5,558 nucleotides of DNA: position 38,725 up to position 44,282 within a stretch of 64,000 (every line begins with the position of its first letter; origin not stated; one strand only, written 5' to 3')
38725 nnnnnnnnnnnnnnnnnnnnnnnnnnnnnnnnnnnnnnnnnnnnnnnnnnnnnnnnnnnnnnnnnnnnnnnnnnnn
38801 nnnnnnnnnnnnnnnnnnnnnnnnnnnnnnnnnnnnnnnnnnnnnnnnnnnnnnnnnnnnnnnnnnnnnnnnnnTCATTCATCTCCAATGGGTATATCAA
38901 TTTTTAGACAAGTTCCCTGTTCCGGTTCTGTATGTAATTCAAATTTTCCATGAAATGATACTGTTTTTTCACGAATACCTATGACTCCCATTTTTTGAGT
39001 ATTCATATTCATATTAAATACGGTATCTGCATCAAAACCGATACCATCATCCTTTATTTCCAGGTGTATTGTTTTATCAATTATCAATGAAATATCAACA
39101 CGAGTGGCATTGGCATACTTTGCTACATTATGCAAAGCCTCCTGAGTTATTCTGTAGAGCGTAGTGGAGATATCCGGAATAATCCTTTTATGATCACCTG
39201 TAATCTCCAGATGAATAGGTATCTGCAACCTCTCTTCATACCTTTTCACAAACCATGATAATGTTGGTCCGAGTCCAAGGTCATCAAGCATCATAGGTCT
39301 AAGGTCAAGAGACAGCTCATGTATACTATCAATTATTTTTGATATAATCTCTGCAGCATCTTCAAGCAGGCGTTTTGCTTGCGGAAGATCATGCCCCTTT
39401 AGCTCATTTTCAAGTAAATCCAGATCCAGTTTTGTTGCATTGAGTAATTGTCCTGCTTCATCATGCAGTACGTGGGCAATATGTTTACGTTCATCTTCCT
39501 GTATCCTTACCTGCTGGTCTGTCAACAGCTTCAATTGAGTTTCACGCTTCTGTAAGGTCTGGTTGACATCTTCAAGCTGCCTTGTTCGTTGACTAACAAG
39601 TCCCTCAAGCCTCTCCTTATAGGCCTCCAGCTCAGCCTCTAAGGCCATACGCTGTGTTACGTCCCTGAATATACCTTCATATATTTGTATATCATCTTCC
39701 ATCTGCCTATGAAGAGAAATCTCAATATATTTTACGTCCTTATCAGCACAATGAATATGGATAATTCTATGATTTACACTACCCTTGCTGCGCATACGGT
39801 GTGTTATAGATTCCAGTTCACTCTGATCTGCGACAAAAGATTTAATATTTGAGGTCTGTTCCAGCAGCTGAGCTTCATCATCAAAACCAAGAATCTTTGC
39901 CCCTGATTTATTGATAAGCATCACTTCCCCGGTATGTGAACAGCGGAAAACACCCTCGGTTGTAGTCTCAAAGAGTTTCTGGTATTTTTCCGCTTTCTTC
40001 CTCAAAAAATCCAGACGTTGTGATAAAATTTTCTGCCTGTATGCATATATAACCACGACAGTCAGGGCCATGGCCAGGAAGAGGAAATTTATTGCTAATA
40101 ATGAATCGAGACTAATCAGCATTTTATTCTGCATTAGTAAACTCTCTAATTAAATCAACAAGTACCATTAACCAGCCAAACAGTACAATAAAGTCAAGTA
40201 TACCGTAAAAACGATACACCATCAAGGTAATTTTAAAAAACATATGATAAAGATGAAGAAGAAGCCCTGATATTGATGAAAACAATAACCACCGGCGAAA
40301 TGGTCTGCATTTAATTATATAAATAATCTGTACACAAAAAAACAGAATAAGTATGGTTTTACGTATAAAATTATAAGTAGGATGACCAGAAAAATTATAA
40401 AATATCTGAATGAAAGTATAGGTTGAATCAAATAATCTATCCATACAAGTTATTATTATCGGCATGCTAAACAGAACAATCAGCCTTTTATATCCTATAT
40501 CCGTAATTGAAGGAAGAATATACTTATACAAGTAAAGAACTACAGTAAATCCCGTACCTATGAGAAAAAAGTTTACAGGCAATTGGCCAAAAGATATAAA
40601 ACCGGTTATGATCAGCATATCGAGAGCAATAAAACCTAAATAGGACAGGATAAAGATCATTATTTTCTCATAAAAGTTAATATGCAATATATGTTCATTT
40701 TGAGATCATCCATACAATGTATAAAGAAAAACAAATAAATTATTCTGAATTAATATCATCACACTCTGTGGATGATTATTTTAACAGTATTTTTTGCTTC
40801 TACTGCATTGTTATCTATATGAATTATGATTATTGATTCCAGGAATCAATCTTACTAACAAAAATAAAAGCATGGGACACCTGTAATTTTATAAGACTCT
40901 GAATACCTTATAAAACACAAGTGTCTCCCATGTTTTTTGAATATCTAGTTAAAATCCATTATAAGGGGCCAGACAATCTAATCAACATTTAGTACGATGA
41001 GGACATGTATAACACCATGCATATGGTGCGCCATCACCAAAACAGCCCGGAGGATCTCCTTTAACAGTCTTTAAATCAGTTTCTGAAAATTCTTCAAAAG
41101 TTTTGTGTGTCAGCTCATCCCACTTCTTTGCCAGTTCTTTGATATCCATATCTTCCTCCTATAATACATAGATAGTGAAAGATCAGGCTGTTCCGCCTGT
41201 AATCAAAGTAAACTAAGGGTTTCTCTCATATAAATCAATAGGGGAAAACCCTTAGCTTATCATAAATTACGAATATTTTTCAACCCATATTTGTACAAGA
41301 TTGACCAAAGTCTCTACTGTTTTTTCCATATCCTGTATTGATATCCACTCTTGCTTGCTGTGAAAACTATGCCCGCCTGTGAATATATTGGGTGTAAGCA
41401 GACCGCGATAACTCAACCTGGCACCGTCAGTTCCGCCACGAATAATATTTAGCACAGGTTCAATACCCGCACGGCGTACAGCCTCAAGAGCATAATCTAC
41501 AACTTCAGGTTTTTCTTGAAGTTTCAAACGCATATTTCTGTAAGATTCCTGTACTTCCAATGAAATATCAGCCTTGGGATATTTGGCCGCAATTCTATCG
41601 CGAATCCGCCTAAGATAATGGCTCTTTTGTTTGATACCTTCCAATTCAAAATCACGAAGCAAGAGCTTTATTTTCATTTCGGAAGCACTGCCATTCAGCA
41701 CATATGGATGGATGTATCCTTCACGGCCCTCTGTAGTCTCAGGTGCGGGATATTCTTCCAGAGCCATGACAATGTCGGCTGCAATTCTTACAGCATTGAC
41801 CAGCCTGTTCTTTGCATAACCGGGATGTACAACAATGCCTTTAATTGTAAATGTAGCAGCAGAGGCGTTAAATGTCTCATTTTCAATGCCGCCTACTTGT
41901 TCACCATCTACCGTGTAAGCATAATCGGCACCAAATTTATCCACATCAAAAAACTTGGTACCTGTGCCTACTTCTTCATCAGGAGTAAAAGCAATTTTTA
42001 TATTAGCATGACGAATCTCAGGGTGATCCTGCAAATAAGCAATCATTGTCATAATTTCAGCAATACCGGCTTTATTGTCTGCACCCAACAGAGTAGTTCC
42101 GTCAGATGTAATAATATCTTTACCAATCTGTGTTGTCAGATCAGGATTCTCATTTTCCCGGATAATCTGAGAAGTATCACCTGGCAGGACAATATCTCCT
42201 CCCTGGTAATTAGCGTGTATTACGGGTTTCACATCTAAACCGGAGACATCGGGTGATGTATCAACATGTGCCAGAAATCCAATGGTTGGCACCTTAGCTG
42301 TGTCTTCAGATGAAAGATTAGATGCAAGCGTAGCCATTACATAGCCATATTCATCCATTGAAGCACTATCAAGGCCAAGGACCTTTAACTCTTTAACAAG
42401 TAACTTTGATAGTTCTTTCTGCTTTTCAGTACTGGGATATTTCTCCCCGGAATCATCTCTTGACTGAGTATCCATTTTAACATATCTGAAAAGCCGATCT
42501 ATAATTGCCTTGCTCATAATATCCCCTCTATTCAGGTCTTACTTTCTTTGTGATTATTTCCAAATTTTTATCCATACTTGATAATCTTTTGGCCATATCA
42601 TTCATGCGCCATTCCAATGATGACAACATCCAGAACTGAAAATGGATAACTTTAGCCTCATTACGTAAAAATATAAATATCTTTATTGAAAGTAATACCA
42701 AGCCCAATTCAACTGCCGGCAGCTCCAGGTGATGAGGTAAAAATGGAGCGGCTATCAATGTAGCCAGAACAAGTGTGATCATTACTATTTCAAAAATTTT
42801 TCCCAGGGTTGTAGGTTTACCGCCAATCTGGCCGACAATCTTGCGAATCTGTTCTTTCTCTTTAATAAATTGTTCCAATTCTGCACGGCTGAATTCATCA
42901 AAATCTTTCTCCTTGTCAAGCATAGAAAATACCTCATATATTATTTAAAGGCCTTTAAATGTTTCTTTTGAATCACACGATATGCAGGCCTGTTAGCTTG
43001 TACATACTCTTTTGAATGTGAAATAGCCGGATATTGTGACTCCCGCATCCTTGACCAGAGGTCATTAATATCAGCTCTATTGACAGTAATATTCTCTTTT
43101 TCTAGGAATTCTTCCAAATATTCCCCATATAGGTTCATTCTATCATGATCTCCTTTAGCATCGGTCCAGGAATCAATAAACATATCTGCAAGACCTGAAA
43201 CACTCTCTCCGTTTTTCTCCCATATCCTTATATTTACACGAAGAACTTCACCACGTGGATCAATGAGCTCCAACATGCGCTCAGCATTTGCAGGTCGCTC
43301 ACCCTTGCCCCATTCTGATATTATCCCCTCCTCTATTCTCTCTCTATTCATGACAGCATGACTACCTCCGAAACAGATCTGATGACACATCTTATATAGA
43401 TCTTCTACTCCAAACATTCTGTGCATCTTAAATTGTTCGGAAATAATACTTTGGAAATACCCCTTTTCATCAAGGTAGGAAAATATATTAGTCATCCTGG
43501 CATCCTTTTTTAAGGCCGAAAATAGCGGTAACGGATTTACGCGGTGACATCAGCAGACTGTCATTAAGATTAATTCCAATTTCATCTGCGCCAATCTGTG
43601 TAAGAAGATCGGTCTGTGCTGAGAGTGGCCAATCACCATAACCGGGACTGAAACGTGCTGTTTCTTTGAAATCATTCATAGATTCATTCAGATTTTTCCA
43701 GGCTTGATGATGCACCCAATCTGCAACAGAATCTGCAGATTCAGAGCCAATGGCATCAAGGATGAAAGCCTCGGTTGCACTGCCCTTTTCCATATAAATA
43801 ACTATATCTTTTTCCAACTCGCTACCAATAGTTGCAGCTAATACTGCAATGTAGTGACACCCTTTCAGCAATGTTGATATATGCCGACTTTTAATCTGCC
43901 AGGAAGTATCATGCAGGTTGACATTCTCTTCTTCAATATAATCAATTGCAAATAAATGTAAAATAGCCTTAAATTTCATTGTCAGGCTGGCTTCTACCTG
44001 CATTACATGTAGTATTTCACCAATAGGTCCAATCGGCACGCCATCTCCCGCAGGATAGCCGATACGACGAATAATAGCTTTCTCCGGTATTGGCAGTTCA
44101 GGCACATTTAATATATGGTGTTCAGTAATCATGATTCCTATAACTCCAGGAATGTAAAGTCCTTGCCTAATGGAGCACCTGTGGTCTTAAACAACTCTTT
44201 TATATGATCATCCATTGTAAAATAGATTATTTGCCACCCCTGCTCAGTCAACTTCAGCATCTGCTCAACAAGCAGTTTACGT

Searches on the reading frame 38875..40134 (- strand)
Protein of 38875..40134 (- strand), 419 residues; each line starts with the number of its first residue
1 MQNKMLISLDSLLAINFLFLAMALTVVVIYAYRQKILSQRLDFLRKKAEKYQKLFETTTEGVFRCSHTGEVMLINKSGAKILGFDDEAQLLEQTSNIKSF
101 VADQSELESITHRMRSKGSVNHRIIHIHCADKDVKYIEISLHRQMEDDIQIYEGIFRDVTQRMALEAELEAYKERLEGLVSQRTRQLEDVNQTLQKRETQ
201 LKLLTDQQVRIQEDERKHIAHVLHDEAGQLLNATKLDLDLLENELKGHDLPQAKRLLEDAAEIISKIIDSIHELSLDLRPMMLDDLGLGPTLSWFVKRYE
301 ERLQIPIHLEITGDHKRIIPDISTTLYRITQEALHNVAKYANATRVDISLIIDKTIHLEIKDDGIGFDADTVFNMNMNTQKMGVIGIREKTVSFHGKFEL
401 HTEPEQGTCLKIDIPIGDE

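Call 81: search_protein_families(library=pfam, proteins=[window:38875-40134:-], max_evalue=0.0001)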
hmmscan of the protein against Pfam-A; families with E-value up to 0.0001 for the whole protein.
window:38875-40134:- (419 aa): 4 families
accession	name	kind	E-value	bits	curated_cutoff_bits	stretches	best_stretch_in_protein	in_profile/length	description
PF02518.31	HATPase_c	-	9.9e-10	39.3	26.4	1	324-416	4-109/111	Histidine kinase-, DNA gyrase B-, and HSP90-like ATPase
PF07730.19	HisKA_3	-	3e-08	34.5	24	1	215-281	1-66/68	Histidine kinase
PF00989.32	PAS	-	2.9e-05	24.5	22.6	1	49-139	1-91/113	PAS fold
PF13426.13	PAS_9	-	9.9e-05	23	27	0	60-161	2-103/103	PAS domain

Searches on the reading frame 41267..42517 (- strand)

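Call 76: search_protein_families(library=pfam, proteins=[window:41267-42517:-], max_evalue=0.00001)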
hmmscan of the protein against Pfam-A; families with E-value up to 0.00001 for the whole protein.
window:41267-42517:- (416 aa): 3 families
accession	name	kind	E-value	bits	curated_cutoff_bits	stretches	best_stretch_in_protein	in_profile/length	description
PF01546.33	Peptidase_M20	-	3.5e-13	50.4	24.6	1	146-409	34-205/206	Peptidase family M20/M25/M40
PF07687.19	M20_dimer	-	3.6e-10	40.2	21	1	214-315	2-105/107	Peptidase dimerisation domain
PF05343.19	Peptidase_M42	-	4.9e-06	26.3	23.2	0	147-208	134-193/292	M42 glutamyl aminopeptidase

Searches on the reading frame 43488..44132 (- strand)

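Call 80: search_protein_families(library=pfam, proteins=[window:43488-44132:-], max_evalue=0.0001)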
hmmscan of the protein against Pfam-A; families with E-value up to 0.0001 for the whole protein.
window:43488-44132:- (214 aa): 1 family
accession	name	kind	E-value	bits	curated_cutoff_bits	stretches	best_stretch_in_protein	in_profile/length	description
PF02965.22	Met_synt_B12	-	3.8e-08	33.5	25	1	93-205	121-246/273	Vitamin B12 dependent methionine synthase, activation domain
